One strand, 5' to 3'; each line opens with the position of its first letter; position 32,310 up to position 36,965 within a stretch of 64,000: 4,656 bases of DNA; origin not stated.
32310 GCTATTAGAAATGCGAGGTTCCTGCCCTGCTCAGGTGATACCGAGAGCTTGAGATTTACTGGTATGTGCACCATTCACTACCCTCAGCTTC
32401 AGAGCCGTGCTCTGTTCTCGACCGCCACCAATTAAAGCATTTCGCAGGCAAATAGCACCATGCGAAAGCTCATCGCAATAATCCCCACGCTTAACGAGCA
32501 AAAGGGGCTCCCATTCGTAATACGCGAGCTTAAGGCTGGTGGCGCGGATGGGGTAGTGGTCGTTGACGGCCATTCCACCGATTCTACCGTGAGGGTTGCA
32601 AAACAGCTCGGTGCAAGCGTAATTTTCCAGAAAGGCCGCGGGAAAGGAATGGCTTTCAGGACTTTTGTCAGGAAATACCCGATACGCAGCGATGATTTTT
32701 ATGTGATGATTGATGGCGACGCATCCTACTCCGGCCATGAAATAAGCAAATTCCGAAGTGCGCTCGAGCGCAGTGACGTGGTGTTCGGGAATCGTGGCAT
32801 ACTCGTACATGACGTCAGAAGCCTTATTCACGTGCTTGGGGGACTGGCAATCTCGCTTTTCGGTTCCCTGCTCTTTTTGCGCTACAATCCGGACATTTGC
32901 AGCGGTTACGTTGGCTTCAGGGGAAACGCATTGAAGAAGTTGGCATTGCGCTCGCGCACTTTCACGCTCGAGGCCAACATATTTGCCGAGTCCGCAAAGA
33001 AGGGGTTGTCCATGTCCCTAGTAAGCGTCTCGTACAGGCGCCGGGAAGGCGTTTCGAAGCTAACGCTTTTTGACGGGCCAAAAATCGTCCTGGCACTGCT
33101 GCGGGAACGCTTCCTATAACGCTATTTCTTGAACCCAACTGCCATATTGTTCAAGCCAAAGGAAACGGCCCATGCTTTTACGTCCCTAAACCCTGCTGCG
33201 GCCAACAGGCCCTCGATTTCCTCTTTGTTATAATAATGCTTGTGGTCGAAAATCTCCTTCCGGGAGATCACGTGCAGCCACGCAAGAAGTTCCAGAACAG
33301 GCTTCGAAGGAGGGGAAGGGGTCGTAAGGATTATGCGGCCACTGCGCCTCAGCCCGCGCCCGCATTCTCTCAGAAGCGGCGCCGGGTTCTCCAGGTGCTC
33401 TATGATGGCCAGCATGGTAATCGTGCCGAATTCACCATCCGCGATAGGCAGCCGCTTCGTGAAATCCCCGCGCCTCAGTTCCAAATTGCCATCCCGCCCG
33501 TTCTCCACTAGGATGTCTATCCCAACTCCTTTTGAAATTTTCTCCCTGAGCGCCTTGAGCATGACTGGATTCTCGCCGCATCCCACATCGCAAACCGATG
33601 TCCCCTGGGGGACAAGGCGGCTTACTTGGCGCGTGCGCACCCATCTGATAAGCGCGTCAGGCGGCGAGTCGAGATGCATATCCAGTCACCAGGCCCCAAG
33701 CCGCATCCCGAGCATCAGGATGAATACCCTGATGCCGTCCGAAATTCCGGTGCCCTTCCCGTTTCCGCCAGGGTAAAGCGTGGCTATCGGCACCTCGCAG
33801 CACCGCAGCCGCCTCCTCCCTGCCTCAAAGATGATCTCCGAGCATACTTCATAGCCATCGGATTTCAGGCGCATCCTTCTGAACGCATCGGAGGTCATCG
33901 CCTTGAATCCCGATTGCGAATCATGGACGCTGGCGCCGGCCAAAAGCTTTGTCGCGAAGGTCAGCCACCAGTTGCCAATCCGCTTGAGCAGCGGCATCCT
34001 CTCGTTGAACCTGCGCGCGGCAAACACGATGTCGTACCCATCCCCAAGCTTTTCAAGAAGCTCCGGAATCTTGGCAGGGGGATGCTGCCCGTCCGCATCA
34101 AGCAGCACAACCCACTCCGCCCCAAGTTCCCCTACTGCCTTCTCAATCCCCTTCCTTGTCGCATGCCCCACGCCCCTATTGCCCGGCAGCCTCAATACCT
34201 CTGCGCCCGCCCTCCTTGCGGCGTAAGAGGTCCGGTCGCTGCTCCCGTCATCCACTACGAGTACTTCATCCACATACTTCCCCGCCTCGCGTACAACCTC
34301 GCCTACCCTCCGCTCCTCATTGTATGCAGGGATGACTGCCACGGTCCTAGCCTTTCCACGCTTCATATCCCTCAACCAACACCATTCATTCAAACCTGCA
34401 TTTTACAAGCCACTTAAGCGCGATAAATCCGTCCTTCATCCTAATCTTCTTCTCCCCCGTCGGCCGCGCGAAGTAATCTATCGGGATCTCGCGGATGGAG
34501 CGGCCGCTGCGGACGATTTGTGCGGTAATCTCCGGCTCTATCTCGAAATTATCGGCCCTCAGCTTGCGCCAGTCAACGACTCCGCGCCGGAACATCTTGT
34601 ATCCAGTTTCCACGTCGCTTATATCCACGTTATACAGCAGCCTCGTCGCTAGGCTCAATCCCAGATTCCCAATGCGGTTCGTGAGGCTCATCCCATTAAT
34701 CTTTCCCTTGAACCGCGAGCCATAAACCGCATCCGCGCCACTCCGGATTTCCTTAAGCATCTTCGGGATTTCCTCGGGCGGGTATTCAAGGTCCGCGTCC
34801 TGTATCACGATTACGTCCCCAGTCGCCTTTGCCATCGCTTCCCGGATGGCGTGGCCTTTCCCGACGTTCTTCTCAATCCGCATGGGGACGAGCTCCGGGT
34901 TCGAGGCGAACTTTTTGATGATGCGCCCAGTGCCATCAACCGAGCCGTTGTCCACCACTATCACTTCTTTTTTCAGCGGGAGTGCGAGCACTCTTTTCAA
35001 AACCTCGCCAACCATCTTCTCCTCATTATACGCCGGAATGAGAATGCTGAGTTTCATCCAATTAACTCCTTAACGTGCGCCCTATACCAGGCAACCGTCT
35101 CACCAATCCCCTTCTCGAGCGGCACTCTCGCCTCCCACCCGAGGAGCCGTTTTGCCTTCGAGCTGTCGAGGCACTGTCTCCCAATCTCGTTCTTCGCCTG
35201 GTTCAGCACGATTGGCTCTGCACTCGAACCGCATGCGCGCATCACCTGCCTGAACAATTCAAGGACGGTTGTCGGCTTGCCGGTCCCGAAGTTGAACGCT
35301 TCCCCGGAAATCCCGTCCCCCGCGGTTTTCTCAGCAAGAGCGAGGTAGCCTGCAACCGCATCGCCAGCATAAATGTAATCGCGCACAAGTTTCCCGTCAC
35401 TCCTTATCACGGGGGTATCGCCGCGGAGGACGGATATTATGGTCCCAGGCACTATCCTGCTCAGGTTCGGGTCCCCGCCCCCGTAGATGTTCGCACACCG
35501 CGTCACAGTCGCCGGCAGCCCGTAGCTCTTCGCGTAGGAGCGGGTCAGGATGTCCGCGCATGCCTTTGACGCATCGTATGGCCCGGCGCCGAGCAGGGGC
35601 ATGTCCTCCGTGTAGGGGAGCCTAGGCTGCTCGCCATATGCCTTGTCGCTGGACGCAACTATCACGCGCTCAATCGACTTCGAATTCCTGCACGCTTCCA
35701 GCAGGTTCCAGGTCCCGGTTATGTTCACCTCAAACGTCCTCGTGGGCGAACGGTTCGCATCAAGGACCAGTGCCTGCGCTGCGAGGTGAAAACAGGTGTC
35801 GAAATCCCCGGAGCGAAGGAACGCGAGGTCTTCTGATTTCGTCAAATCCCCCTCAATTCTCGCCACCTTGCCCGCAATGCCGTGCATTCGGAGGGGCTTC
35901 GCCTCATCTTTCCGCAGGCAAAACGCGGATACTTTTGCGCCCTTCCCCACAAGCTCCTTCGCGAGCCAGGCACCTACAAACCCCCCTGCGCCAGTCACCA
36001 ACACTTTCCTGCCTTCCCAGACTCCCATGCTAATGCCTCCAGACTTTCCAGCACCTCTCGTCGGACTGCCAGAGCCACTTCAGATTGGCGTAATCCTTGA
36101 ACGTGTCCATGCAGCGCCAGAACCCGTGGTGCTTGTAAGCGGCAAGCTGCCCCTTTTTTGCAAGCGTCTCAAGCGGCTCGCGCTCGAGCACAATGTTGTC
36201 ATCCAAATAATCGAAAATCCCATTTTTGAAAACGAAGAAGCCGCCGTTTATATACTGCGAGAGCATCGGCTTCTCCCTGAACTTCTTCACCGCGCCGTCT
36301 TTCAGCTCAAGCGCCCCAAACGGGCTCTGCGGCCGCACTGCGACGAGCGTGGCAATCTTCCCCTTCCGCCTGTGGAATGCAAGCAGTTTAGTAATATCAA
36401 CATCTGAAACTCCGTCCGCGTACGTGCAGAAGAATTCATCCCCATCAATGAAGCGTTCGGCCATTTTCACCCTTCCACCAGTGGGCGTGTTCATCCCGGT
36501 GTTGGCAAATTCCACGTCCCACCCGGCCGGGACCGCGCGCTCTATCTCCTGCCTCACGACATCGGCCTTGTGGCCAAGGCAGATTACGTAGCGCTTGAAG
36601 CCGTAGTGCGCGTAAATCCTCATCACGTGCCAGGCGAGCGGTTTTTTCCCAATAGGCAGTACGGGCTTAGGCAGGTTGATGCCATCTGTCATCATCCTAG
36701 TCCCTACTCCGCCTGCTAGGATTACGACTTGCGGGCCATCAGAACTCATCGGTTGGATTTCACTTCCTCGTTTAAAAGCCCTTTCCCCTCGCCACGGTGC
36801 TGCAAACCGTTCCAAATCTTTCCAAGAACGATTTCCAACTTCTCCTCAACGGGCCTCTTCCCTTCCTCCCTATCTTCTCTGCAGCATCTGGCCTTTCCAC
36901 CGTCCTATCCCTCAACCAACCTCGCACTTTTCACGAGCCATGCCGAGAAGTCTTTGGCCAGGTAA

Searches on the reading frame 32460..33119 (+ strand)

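Call 7: search_protein_families(library=pfam, proteins=[window:32460-33119:+], max_evalue=0.001)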
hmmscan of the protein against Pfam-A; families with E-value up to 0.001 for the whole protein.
window:32460-33119:+ (219 aa): 1 family
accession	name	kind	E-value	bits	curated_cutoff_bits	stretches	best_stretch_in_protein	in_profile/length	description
PF00535.33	Glycos_transf_2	-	3.8e-11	43.6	23.3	1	6-113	2-116/168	Glycosyl transferase family 2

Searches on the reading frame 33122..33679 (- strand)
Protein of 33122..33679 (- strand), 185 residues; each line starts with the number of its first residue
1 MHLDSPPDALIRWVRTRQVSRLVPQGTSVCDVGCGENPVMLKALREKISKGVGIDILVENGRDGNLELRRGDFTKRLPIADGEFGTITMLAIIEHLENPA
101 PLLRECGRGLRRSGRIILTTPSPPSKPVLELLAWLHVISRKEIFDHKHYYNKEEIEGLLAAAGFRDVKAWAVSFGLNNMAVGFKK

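Call 7: search_protein_families(library=pfam, proteins=[window:33122-33679:-], max_evalue=0.001)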
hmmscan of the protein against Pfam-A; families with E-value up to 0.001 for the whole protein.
window:33122-33679:- (185 aa): 5 families
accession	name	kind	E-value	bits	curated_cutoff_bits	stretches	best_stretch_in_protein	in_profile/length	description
PF13489.12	Methyltransf_23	-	7.7e-16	58.7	27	1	19-168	13-163/164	Methyltransferase domain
PF08241.18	Methyltransf_11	-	1.5e-09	38.8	21.2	1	31-118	2-95/95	Methyltransferase domain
PF13847.12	Methyltransf_31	-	5.7e-07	29.8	27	1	26-131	4-114/145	Methyltransferase domain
PF13649.12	Methyltransf_25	-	1e-05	26.5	27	1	29-114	1-97/97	Methyltransferase domain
PF07021.18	MetW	-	0.00013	22.1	21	1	17-121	5-110/193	Methionine biosynthesis protein MetW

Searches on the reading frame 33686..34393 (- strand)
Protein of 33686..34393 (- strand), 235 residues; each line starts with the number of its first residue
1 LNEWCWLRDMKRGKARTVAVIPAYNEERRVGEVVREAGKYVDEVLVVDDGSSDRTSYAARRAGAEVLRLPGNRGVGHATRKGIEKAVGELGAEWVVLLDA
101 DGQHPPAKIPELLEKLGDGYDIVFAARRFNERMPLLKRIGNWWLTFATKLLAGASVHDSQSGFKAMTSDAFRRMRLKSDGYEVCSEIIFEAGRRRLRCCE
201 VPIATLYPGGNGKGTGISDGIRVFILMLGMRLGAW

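Call 7: search_protein_families(library=pfam, proteins=[window:33686-34393:-], max_evalue=0.001)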
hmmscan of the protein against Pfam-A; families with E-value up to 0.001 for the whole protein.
window:33686-34393:- (235 aa): 2 families
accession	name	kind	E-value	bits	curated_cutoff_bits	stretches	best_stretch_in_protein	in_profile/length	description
PF00535.33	Glycos_transf_2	-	9.2e-27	94.5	23.3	1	20-172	3-165/168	Glycosyl transferase family 2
PF13641.12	Glyco_tranf_2_3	-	0.00012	22.6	27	1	17-125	3-121/230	Glycosyltransferase like family 2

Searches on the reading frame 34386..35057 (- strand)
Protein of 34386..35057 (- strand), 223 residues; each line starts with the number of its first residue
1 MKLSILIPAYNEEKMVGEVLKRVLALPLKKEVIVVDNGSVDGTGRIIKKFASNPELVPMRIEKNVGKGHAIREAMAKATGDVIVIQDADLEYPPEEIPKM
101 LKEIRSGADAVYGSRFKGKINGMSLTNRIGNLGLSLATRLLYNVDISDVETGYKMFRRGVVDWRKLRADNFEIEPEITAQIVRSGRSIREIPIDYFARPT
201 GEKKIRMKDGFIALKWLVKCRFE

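Call 7: search_protein_families(library=pfam, proteins=[window:34386-35057:-], max_evalue=0.001)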
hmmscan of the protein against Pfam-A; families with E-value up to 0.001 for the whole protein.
window:34386-35057:- (223 aa): 3 families
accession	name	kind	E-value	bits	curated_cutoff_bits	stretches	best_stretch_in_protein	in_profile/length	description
PF00535.33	Glycos_transf_2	-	3.3e-35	121.9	23.3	1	4-161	1-164/168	Glycosyl transferase family 2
PF13641.12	Glyco_tranf_2_3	-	3.8e-08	34.1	27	1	3-111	3-119/230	Glycosyltransferase like family 2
PF10111.15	Glyco_tranf_2_2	-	0.00012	22.1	27.3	1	4-105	1-107/276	Glycosyltransferase like family 2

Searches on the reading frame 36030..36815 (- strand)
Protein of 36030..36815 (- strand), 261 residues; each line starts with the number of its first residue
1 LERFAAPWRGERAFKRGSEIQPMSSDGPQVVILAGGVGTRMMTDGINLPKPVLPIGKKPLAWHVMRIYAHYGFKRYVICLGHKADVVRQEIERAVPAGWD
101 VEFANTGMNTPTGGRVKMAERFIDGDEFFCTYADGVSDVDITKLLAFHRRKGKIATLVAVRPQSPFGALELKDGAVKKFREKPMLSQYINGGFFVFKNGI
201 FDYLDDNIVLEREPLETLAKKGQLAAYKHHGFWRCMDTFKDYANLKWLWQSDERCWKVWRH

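Call 7: search_protein_families(library=pfam, proteins=[window:36030-36815:-], max_evalue=0.001)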
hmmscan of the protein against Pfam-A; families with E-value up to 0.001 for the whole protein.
window:36030-36815:- (261 aa): 2 families
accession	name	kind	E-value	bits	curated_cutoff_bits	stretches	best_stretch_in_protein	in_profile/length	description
PF00483.29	NTP_transferase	-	4.2e-23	82.6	21.2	1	30-205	2-190/245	Nucleotidyl transferase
PF12804.13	NTP_transf_3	-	2.7e-09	37.8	27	1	30-153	1-115/160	MobA-like NTP transferase domain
